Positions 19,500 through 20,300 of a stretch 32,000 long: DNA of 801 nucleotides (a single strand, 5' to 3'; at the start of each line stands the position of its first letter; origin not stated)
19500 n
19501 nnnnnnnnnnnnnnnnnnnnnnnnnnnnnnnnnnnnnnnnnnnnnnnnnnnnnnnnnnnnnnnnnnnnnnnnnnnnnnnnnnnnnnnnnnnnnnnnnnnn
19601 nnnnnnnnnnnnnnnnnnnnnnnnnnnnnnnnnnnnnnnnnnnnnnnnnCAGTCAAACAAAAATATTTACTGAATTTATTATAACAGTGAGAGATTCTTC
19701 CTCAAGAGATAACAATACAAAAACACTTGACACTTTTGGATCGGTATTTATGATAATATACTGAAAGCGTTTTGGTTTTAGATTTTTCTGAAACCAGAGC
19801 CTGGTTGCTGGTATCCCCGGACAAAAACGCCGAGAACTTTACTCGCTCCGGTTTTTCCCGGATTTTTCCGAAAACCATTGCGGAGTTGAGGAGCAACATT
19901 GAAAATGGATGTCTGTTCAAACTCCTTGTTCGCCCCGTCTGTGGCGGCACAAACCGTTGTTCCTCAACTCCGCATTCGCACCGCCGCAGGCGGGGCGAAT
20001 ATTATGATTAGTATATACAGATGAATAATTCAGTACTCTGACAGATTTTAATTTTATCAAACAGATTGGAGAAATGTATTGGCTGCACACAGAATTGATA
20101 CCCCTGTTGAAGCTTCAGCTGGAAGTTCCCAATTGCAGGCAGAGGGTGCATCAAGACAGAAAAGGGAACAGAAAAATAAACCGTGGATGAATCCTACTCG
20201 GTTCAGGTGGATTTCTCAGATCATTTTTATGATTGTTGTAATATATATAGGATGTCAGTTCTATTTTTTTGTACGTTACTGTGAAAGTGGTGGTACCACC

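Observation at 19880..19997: GC-rich module with two interleaved 17-18 bp stems (pseudoknot topology or two-state switch) in the leader of a NapH-like polyferredoxin gene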

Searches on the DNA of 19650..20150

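Call 21: search_rna_families(source=window, start=19650, end=20150, threshold=evalue, max_evalue=10)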
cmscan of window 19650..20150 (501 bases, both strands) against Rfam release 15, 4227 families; matches with E-value up to 10: 5.
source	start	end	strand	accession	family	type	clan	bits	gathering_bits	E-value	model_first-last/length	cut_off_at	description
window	19878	19975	+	RF03598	MIR6024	Gene; miRNA;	-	23.4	72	0.021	1-99/99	no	MIR6024 microRNA precursor family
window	19878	19975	-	RF03598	MIR6024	Gene; miRNA;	-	22.8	72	0.031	1-99/99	no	MIR6024 microRNA precursor family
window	19992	20085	+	RF00358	snoZ101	Gene; snRNA; snoRNA; CD-box;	CL00057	16.3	44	5.8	1-96/96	no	Small nucleolar RNA Z101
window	19927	19996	-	RF02801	PyrR201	Gene; snRNA; snoRNA; HACA-box;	-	15.1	49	9.5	1-68/68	no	Pyrobaculum sRNA 201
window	19923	20015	+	RF00766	mir-335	Gene; miRNA;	-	12.8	64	9.9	1-92/92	no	mir-335 microRNA precursor family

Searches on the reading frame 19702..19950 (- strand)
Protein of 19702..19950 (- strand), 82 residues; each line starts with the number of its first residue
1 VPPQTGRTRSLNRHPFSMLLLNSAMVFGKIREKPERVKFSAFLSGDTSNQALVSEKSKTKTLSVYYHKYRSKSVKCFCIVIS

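Call 9: search_protein_families(library=pfam, proteins=[window:19702-19950:-])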
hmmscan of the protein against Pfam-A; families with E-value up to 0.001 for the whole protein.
window:19702-19950:- (82 aa): 0 families
